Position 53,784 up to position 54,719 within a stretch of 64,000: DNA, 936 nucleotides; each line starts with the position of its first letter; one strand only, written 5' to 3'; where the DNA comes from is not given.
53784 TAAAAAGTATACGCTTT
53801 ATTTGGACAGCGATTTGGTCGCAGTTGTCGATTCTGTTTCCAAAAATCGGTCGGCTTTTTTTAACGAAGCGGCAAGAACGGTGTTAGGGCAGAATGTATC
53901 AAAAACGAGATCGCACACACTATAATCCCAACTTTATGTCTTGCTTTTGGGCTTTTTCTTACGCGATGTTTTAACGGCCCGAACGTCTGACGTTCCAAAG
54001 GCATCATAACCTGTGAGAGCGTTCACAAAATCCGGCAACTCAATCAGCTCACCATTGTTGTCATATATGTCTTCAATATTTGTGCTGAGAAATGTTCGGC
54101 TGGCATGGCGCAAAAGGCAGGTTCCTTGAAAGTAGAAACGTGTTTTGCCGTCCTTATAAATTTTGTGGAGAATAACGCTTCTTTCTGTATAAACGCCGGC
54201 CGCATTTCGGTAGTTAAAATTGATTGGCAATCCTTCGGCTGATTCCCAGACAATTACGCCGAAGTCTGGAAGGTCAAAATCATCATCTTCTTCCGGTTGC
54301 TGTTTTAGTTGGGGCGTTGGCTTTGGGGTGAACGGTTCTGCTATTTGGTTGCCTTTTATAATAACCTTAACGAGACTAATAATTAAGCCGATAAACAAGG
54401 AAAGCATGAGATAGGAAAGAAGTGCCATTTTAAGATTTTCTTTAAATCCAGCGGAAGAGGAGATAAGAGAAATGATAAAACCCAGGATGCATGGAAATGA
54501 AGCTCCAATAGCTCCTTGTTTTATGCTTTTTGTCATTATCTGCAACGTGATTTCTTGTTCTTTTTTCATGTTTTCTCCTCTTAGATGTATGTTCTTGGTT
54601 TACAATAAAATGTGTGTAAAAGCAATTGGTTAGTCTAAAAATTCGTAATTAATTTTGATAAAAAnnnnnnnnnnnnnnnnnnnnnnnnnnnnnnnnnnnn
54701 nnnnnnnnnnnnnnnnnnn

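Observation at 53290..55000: Prophage accessory island between integrase and repressor: HicAB plus a membrane-anchored WYL-like protein and a small membrane partner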

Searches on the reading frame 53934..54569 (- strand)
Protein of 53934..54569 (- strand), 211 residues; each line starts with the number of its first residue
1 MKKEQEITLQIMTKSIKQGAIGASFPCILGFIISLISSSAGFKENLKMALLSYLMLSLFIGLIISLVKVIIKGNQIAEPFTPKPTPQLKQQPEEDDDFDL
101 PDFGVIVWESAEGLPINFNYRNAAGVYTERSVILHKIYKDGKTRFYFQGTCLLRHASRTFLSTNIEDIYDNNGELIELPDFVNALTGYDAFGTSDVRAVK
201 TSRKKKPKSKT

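Call 3: search_protein_families(library=pfam, proteins=[window:53934-54569:-], max_evalue=1)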
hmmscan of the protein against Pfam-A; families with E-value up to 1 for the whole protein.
window:53934-54569:- (211 aa): 3 families
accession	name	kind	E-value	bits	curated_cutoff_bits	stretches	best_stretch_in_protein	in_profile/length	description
PF11368.13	DUF3169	-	0.02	14.9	31.6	1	4-76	89-161/250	Protein of unknown function (DUF3169)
PF13280.12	WYL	-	0.037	14.5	21.8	1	113-168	13-68/70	WYL domain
PF03936.21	Terpene_synth_C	-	0.2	11.4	26.3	1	159-190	43-74/241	Terpene synthase family, metal binding domain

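Call 4: search_protein_families(library=phrogs, proteins=[window:53934-54569:-], max_evalue=0.1)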
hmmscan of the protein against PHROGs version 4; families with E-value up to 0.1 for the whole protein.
window:53934-54569:- (211 aa): 2 families
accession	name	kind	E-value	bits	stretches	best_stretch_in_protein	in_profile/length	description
phrog_6785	-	unknown function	1.5e-07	31.6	1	100-181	24-99/396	-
phrog_2561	-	DNA, RNA and nucleotide metabolism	0.035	15.3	1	117-186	6-69/167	DNA ligase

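Call 5: search_protein_families(library=padloc, proteins=[window:53934-54569:-], max_evalue=1)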
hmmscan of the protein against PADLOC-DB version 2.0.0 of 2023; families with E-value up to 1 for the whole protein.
window:53934-54569:- (211 aa): 2 families
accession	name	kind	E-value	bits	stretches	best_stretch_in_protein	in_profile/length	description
PDLC03787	RTasWYL-YodC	-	6.3e-06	23.6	1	109-168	285-347/354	DRT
PDLC01457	WYL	-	0.00032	18.4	1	112-170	136-193/229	"CAS-I,CAS-II,CAS-III,CAS-IV,CAS-V,CAS-VI; associated_signaling"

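Call 6: search_protein_families(library=ncbifam, proteins=[window:53934-54569:-], max_evalue=1)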
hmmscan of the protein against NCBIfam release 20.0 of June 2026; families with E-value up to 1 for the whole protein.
window:53934-54569:- (211 aa): 0 families

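Call 8: find_homologous_proteins(query=window:53934-54569:-, max_evalue=0.001)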
Query window:53934-54569:- (211 aa): 6 proteins with E <= 0.001 among 168 candidates.
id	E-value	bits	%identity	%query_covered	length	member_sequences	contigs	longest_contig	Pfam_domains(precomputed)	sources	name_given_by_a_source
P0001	1.6e-130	451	98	100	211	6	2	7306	-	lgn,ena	-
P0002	6.1e-121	419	91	100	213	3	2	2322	-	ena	-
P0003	6.2e-43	165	61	56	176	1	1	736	PF13280.13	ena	-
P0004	6.4e-43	165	59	56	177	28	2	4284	PF13280.13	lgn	-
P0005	2.7e-42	162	60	56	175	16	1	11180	PF13280.13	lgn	-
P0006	2.0e-41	160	45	82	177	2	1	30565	PF13280.13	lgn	-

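Call 9: search_dna_similar(query=window:53934-54569:-, collection=phages, mode=protein, max_evalue=0.001)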
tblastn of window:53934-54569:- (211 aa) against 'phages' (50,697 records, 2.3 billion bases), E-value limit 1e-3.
No match.

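Call 13: find_encoding_contigs(protein=P0006, flank=8000, max_places=4)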
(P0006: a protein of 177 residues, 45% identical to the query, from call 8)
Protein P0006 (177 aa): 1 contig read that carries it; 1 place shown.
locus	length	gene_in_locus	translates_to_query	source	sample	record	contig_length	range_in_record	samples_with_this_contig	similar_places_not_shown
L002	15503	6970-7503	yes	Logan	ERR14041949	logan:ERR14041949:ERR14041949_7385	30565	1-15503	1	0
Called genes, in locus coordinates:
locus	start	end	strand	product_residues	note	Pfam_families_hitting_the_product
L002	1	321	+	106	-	?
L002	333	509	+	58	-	-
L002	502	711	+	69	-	-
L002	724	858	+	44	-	-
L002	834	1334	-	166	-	PF14590:DUF4447 (faint)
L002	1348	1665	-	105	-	-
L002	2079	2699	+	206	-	-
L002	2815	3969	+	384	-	PF03602:Cons_hypoth95 (faint), PF01555:N6_N4_Mtase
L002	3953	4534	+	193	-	-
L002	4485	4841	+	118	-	-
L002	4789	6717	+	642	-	PF05876:GpA_ATPase, PF20454:GpA_nuclease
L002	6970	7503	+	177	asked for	PF13280:WYL (weak)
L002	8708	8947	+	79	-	-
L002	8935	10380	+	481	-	PF05136:Phage_portal_2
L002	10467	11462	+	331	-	-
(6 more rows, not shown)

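Call 15: find_encoding_contigs(protein=P0005, flank=8000, max_places=4)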
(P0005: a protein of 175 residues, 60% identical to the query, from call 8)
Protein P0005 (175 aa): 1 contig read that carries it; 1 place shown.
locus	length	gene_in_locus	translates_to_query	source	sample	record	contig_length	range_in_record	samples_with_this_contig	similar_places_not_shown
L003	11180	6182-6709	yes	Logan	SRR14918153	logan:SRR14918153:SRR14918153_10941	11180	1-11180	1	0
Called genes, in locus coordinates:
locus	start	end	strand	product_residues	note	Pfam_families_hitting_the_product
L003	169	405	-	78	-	-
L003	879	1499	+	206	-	-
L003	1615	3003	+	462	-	PF02195:ParB_N (weak), PF03602:Cons_hypoth95 (faint), PF01555:N6_N4_Mtase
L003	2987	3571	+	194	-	-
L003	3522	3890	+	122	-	-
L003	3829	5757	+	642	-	PF05876:GpA_ATPase, PF20454:GpA_nuclease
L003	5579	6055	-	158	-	-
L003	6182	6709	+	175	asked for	PF13280:WYL (weak)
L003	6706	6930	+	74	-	-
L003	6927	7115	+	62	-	-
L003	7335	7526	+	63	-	-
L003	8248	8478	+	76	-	-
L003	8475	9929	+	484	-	PF05136:Phage_portal_2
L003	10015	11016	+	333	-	PF04586:Peptidase_S78 (weak)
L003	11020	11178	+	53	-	?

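Call 16: find_encoding_contigs(protein=P0004, flank=8000, max_places=4)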
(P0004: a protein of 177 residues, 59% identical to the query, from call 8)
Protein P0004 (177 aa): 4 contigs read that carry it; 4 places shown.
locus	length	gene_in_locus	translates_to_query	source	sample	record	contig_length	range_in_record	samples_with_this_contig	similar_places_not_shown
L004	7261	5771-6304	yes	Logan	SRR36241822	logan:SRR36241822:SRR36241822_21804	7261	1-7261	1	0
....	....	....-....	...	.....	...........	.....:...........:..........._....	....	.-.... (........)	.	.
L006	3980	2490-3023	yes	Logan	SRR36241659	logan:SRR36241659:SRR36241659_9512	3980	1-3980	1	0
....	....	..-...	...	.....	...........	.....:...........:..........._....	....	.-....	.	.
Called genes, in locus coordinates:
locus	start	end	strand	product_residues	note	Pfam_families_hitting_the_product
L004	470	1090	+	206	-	-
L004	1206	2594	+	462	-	PF02195:ParB_N (weak), PF03602:Cons_hypoth95 (faint), PF01555:N6_N4_Mtase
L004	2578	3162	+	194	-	-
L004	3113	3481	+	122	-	-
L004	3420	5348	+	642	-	PF05876:GpA_ATPase, PF20454:GpA_nuclease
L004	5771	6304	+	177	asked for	PF13280:WYL (weak)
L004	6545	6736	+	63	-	-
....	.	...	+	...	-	?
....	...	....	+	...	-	-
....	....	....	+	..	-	-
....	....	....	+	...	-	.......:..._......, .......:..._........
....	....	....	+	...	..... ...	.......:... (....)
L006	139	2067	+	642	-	PF05876:GpA_ATPase, PF20454:GpA_nuclease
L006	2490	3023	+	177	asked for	PF13280:WYL (weak)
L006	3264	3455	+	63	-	-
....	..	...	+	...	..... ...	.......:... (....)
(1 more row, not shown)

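Call 21: find_homologous_proteins(query=A1, max_evalue=0.01)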
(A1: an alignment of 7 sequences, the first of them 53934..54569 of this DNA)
Query A1 (7 sequences) (211 aa, profile of the alignment): 26 proteins with E <= 0.01 among 7820 candidates.
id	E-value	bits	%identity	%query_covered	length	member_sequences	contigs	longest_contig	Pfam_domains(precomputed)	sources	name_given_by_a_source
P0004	6.6e-98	343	59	56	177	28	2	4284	PF13280.13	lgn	-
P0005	5.7e-97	340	60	56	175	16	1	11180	PF13280.13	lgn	-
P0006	9.8e-96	336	45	82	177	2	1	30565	PF13280.13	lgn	-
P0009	1.4e-95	336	59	56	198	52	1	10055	PF13280.13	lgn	-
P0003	2.7e-94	332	61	56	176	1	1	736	PF13280.13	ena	-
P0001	8.1e-90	317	98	100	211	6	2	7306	-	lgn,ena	-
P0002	5.9e-88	311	91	100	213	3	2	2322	-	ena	-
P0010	2.3e-87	309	43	81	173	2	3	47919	-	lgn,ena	-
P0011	7.1e-87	307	56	54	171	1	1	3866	-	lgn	-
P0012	1.6e-84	300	56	55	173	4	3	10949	PF13280.13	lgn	-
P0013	2.0e-83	296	52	54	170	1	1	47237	PF13280.13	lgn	-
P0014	1.4e-62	228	55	49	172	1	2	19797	PF13280.13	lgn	-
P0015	5.0e-61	223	47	75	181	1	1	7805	-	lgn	-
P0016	1.5e-59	218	48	70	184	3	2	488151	-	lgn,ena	-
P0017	4.2e-57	210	54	53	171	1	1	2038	-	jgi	jgi:hypothetical protein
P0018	1.1e-54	203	62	56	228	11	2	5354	PF13280.13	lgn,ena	-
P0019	1.1e-54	203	44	96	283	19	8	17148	PF13280.13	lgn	-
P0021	3.6e-54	201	39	91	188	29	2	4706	PF13280.13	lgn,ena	-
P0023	2.4e-53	198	52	55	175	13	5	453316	PF13280.13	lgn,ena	-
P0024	8.0e-53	196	46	83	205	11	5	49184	PF13280.13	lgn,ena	-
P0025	1.0e-52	196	42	82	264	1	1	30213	-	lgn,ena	-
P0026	1.6e-52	196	47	69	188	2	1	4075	PF13280.13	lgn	-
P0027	9.6e-50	186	45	72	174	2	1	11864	PF13280.13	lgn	-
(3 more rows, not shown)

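Call 28: find_encoding_contigs(protein=P0016, flank=7000, max_places=3)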
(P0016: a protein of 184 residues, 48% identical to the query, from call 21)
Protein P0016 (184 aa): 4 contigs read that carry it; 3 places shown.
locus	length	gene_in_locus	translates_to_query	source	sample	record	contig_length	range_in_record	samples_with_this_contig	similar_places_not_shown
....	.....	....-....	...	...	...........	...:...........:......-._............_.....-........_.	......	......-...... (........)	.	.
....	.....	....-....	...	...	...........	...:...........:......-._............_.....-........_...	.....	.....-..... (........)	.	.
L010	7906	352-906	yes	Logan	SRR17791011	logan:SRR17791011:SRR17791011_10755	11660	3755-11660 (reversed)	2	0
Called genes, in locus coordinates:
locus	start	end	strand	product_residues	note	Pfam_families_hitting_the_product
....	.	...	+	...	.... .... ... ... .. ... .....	-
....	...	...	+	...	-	-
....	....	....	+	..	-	-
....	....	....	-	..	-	-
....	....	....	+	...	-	-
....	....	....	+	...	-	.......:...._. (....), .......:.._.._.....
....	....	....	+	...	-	-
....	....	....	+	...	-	-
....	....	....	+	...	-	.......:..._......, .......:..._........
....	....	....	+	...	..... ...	-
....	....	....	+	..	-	-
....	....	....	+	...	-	-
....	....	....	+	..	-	-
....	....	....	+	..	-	-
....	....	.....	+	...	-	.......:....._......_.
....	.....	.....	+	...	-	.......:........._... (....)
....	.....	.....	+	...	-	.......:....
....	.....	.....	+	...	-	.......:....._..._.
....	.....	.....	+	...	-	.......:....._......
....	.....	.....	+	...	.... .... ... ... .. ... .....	-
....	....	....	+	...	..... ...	-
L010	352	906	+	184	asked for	-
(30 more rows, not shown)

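Call 29: find_encoding_contigs(protein=P0023, flank=7000, max_places=3)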
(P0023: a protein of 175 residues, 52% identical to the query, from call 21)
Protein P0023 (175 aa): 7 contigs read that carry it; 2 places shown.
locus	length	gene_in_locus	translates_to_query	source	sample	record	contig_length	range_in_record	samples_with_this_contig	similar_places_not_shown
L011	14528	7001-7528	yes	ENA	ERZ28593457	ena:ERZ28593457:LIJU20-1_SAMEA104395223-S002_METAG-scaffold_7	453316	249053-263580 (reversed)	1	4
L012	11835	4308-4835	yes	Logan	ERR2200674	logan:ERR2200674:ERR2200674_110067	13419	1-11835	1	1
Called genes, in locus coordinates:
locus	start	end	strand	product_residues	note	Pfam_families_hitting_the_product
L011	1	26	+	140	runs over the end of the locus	-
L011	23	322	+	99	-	-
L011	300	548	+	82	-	-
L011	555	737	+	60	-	-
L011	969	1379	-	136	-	PF15919:HicB_lk_antitox, PF15970:HicB-like_2 (weak)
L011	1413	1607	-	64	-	PF07927:HicA_toxin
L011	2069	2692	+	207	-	-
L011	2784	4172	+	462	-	PF03602:Cons_hypoth95 (faint), PF01555:N6_N4_Mtase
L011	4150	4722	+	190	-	-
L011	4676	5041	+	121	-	-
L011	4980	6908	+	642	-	PF05876:GpA_ATPase, PF20454:GpA_nuclease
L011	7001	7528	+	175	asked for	PF13280:WYL (weak)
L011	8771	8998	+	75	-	-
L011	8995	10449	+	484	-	PF05136:Phage_portal_2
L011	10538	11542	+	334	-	PF04586:Peptidase_S78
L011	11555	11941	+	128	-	PF02924:HDPD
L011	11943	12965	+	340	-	PF03864:Phage_cap_E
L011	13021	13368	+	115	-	PF05354:Phage_attach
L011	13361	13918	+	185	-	-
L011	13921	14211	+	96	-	PF10948:DUF2635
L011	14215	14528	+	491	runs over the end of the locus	PF17481:Phage_sheath_domII (weak), PF04984:Phage_sheath_1, PF17482:Phage_sheath_1C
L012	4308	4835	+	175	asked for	PF13280:WYL (weak)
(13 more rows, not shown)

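Call 34: search_protein_representatives(alignment_id=A1)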
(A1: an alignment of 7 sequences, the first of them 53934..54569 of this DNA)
Query: 7 sequences, 177 profile positions. Proteins with E-value up to 0.001 (for the whole library): 280; up to 1e-10: 17; up to 1e-30: 9. The best 150 are listed.
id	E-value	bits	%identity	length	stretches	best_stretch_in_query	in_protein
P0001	2.6e-90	316.9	-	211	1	3-176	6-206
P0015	1.6e-61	223.2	-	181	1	36-176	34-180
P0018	3.4e-55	202.5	-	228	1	59-176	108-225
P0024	2.5e-53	196.4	-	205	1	13-176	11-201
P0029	4.0e-53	195.8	-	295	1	55-175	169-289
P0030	8.5e-46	171.9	-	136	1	59-169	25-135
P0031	7.6e-45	168.8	-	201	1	64-176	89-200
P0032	1.8e-42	161.1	-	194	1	58-167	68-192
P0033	4.8e-35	136.9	-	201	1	25-168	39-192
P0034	8.6e-22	93.8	-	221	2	76-166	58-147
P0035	8.9e-22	93.7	-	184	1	31-162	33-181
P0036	2.9e-16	75.7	-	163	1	70-155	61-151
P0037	2.8e-13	66.0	-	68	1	1-64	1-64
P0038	2.0e-12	63.3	-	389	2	89-143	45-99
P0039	1.4e-11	60.5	-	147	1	53-155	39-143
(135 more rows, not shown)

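Call 37: search_protein_families(library=pfam, alignment_id=A4, max_evalue=0.01)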
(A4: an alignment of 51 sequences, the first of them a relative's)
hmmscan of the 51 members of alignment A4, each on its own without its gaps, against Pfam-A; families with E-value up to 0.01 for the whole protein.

A. member 1, P0029 (295 aa): 1 family
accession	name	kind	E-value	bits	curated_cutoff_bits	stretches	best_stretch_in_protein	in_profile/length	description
PF13280.12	WYL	-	6.5e-05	23.3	21.8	1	199-252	15-68/70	WYL domain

B. families by the number of members that match (of 51 scanned): 20 families
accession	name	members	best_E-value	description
PF13280.12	WYL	44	1.9e-14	WYL domain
PF05099.18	TerB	8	5.4e-05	Tellurite resistance protein TerB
PF00929.31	RNase_T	1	4.4e-21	Exonuclease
PF13482.12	RNase_H_2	1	3.8e-09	RNase_H superfamily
PF16473.11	Rv2179c-like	1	3.6e-07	3'-5' exoribonuclease Rv2179c-like domain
PF13240.11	Zn_Ribbon_1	1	0.00011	zinc-ribbon domain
PF01769.21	MgtE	1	0.00032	Divalent cation transporter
PF01612.26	DNA_pol_A_exo1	1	0.00039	3'-5' exonuclease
PF06210.16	DUF1003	1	0.00049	Protein of unknown function (DUF1003)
PF19942.4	DUF6404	1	0.0015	Family of unknown function (DUF6404)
PF12046.13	CCB1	1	0.0039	Cofactor assembly of complex C subunit B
PF13248.11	Zn_ribbon_3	1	0.0039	zinc-ribbon domain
PF05875.18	Ceramidase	1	0.004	Ceramidase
PF12773.13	DZR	1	0.0052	Double zinc ribbon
PF17114.10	Nod1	1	0.0056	Gef2-related medial cortical node protein Nod1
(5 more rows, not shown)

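Call 38: predict_structure(alignment_id=A3)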
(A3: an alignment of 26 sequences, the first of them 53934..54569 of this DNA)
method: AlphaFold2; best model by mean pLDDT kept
length: 211 residues; sequences in the alignment: 26
mean_pLDDT: 71.0   pTM: 0.47
mean pLDDT of the five models: 71.0, 70.0, 69.1, 67.2, 53.9
residues with pLDDT >= 90: 58; 70-90: 65; 50-70: 34; < 50: 54
segments of 3 or more residues with pLDDT < 50: 1-6, 8-22, 74-100, 202-207
pLDDT, mean of each block of 10 residues (from residue 1): 46 44 58 62 64 80 76 48 38 38 83 94 89 94 89 89 91 90 91 80 49 56
secondary structure, 60 per line:
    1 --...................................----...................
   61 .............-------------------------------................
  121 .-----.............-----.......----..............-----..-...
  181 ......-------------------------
elements in order: H3-37 H42-73 E105-121 E127-139 E145-151 E156-161 E165-169 H178-186

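Call 41: fold_search(model_id=the predicted structure, library=pdb)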
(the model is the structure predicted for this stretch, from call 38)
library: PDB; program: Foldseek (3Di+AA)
matches with E <= 10: 741; with E <= 0.001: 5
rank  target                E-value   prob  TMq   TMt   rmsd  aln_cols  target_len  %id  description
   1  7qfz_G                4.1e-04  1.00  0.25  0.19   3.8        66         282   21  BrxR, a WYL-domain containing transcriptional regulator (released 2022-05-18)
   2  7qfz_C                5.2e-04  1.00  0.24  0.18   3.9        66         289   21  BrxR, a WYL-domain containing transcriptional regulator (released 2022-05-18)
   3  7qfz_A                7.7e-04  1.00  0.24  0.18   3.9        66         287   21  BrxR, a WYL-domain containing transcriptional regulator (released 2022-05-18)
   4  7qfz_D                8.6e-04  1.00  0.24  0.18   3.9        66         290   21  BrxR, a WYL-domain containing transcriptional regulator (released 2022-05-18)
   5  7qfz_B                8.6e-04  1.00  0.24  0.18   7.3        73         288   20  BrxR, a WYL-domain containing transcriptional regulator (released 2022-05-18)
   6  7qfz_H                1.1e-03  1.00  0.25  0.20   7.3        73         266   20  BrxR, a WYL-domain containing transcriptional regulator (released 2022-05-18)
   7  7qfz_E                1.3e-03  1.00  0.24  0.18   3.9        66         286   21  BrxR, a WYL-domain containing transcriptional regulator (released 2022-05-18)
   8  6sj9_A                2.3e-03  1.00  0.26  0.09   7.0        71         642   22  Proteasome accessory factor B/C (PafBC) of Arthrobacter aurescens (released 2019-10-16)
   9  6sj9_B                2.9e-03  1.00  0.26  0.09   5.5        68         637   24  Proteasome accessory factor B/C (PafBC) of Arthrobacter aurescens (released 2019-10-16)
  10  9fnd_X                3.4e-03  1.00  0.24  0.16   8.0        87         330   24  Transcriptional activator PafBC bound to mycobacterial RNA polymerase (released 2025-02-12)
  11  7tb5                  4.5e-03  1.00  0.25  0.20   2.6        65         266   22  Structure of P. aeruginosa PA17 CapW (released 2022-01-19)
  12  9fnd_Y                6.0e-03  1.00  0.25  0.17   8.0        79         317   20  Transcriptional activator PafBC bound to mycobacterial RNA polymerase (released 2025-02-12)
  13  7t8l_A                9.6e-03  1.00  0.26  0.19   6.8        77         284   14  BrxR from Acinetobacter BREX type I phage restriction system (released 2022-05-18)
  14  7t8k_B                1.1e-02  1.00  0.26  0.20   6.0        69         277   14  BrxR from Acinetobacter BREX type I phage restriction system bound to DNA (released 2022-05-18)
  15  7t8l_B                1.1e-02  1.00  0.24  0.19   5.5        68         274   15  BrxR from Acinetobacter BREX type I phage restriction system (released 2022-05-18)
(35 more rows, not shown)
